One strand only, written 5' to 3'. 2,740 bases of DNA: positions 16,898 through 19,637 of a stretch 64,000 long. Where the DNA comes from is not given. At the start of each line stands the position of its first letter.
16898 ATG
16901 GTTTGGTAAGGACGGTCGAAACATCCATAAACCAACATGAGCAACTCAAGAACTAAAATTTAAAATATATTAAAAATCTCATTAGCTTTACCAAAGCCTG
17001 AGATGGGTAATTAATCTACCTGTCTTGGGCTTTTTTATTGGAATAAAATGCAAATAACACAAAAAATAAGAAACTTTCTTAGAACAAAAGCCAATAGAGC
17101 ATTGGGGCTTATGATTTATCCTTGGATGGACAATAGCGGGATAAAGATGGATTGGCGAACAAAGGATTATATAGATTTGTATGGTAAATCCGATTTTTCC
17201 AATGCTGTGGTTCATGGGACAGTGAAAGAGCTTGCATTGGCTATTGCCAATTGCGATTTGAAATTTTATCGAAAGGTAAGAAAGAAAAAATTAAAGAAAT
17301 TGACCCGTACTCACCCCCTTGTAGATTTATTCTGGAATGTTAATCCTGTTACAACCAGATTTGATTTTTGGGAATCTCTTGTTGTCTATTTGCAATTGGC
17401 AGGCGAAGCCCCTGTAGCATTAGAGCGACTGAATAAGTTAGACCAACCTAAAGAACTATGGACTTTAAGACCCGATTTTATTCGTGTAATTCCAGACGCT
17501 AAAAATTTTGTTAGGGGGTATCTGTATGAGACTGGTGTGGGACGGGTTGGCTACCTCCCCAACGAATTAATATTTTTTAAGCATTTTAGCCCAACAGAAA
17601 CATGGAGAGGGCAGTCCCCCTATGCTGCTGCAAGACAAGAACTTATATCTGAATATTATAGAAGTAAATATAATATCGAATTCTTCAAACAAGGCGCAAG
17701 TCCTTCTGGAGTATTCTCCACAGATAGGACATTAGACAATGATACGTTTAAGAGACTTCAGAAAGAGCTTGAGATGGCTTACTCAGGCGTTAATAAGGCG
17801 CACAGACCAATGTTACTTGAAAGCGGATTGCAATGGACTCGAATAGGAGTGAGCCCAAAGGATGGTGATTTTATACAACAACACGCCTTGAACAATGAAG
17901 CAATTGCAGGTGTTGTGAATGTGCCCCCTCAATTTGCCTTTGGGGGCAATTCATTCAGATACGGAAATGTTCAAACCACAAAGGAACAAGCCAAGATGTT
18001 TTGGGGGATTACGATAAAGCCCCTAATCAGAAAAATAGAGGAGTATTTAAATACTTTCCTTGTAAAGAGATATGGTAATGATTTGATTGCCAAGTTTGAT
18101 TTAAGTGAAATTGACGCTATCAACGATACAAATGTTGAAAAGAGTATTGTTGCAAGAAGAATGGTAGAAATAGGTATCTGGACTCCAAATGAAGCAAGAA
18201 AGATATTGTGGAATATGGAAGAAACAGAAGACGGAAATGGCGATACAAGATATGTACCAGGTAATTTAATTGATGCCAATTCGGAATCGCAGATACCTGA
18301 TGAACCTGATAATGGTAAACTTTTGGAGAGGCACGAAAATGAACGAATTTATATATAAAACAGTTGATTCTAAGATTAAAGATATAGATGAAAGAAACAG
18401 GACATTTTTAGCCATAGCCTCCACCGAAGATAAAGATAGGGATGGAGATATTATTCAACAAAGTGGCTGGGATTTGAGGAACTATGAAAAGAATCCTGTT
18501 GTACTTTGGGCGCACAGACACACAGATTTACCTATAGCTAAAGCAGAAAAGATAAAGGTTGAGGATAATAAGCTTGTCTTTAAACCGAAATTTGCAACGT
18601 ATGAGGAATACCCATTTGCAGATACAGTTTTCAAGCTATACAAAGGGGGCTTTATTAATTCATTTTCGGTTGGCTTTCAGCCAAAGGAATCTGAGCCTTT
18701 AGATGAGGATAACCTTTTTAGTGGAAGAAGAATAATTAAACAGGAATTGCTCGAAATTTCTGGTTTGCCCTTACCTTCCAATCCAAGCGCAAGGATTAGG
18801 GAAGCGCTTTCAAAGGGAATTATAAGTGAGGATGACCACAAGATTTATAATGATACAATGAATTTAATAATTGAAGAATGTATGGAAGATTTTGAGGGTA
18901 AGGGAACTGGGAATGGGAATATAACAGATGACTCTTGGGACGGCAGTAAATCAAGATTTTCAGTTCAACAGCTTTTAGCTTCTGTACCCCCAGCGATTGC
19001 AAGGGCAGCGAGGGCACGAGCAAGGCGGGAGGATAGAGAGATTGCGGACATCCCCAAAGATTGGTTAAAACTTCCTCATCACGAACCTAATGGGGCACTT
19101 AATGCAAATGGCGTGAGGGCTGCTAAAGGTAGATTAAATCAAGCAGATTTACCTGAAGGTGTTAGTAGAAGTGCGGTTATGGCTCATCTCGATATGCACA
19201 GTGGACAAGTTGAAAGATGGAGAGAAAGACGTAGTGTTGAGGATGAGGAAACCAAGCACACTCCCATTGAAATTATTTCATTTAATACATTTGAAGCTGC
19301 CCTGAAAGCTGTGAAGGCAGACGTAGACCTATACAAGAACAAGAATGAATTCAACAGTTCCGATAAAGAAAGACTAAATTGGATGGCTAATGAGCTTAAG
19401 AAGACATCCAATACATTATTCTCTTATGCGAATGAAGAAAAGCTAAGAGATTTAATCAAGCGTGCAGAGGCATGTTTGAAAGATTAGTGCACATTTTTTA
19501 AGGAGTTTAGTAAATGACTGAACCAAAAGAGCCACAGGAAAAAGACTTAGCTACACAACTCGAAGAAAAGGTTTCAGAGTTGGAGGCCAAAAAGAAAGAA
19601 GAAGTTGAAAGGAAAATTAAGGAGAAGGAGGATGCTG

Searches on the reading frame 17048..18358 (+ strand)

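Call 4: search_protein_families(library=pfam, proteins=[window:17048-18358:+], max_evalue=0.1)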
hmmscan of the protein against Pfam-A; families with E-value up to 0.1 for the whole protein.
window:17048-18358:+ (436 aa): 1 family
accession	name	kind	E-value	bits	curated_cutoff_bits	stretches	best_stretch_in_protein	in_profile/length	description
PF04860.17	Phage_portal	-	2.8e-62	211.2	39.1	1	54-387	2-320/321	Phage portal protein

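Call 5: search_protein_families(library=phrogs, proteins=[window:17048-18358:+], max_evalue=0.1)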
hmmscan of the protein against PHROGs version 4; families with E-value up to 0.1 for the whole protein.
window:17048-18358:+ (436 aa): 7 families
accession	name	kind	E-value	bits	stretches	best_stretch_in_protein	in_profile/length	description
phrog_12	-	head and packaging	5.7e-61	208.3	1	52-419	93-447/646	portal protein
phrog_2662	-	head and packaging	1.4e-59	203.4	1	11-415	23-428/717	portal protein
phrog_5929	-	head and packaging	6.3e-30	105.2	1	207-422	6-214/228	portal protein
phrog_2271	-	head and packaging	5.6e-09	35.3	1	189-385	191-379/859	portal protein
phrog_11323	-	unknown function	9.5e-06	26.7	1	312-416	14-115/130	-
phrog_21454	-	unknown function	7.8e-05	23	1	230-385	9-156/320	-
phrog_11532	-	unknown function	0.081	12.4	0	217-252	63-98/586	-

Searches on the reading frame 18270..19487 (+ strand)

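Call 4: search_protein_families(library=pfam, proteins=[window:18270-19487:+], max_evalue=0.1)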
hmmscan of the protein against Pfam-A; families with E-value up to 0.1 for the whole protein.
window:18270-19487:+ (405 aa): 2 families
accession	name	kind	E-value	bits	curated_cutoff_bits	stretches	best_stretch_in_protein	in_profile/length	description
PF04586.22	Peptidase_S78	-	3.5e-06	27.7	21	1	78-177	54-153/165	Caudovirus prohead serine protease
PF13384.12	HTH_23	-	0.029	14.7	24.6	1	294-320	13-40/50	Homeodomain-like domain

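Call 5: search_protein_families(library=phrogs, proteins=[window:18270-19487:+], max_evalue=0.1)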
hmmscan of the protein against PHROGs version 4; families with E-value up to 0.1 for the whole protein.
window:18270-19487:+ (405 aa): 10 families
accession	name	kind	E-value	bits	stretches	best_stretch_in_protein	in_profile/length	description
phrog_617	-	head and packaging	3.2e-26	93.4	1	35-187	17-169/626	major head protein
phrog_80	-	head and packaging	1.8e-22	81.3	1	22-182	212-381/607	head maturation protease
phrog_11321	-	unknown function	1.3e-14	55.4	1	62-174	19-134/327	-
phrog_3244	-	head and packaging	5.7e-10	40.4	1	37-179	26-180/326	head maturation protease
phrog_4523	-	head and packaging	3e-06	27.3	1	32-259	18-237/644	major head and protease protein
phrog_13361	-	unknown function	0.00028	21.8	1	36-147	12-124/132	-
phrog_30146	-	unknown function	0.00058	20.8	1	36-86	12-59/79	-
phrog_1028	-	head and packaging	0.0071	16.8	1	22-70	16-66/591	head maturation protease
phrog_2263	-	head and packaging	0.014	15.3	1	79-179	78-176/551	major head protein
phrog_9644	-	head and packaging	0.074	13.3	0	112-181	235-308/341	head maturation protease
